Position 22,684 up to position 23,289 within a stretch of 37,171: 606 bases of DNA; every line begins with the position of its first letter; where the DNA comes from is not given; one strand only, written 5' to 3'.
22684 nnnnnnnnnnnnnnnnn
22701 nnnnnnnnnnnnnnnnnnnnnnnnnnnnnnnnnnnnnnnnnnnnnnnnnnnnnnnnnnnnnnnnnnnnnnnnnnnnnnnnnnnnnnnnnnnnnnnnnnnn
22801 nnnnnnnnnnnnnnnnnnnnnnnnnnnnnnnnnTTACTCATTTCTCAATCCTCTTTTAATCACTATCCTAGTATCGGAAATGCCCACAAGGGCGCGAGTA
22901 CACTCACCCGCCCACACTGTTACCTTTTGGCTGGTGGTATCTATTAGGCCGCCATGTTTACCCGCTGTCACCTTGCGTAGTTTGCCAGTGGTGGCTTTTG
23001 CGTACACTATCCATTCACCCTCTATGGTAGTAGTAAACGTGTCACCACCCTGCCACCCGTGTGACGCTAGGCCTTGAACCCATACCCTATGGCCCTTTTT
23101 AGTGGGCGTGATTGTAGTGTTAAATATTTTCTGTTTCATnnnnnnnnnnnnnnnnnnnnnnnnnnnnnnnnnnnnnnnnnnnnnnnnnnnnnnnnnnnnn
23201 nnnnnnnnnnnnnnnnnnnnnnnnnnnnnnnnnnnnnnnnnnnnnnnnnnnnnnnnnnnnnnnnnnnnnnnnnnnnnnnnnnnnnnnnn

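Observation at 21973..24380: First leftward operon is a tightly coupled five-gene cassette that is partly GC/CpG-enriched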

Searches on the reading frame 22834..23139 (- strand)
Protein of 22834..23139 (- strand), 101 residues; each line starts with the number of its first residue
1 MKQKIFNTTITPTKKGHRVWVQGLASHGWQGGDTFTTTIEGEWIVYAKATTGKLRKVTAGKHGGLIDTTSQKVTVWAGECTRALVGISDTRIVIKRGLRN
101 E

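Call 5: search_protein_families(library=pfam, proteins=[window:22834-23139:-], max_evalue=1)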
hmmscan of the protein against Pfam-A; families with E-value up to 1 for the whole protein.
window:22834-23139:- (101 aa): 0 families

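Call 6: search_protein_families(library=phrogs, proteins=[window:22834-23139:-], max_evalue=0.1)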
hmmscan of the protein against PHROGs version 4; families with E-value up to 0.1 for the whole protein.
window:22834-23139:- (101 aa): 1 family
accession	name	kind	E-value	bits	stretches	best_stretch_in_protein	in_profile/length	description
phrog_34856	-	unknown function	0.021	15.2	1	7-90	83-161/315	-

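Call 14: search_protein_families(library=ncbifam, proteins=[window:22834-23139:-], max_evalue=1)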
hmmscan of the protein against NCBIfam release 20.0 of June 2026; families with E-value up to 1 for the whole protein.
window:22834-23139:- (101 aa): 0 families

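Call 18: search_dna_similar(query=window:22834-23139:-, collection=phages, mode=protein, max_rows=30, max_evalue=0.1)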
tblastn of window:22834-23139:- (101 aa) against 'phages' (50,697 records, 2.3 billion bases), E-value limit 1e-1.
No match.

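Call 98: search_solved_structures(query=A6, max_evalue=10, show_alignments=3)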
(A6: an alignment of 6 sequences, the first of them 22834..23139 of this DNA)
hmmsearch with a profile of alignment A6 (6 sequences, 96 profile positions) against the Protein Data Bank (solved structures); distinct sequences matched with E-value up to 10: 0.

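Call 102: search_protein_families(library=padloc, proteins=[window:22834-23139:-], max_evalue=1)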
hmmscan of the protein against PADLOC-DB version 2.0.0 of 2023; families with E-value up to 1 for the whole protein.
window:22834-23139:- (101 aa): 0 families
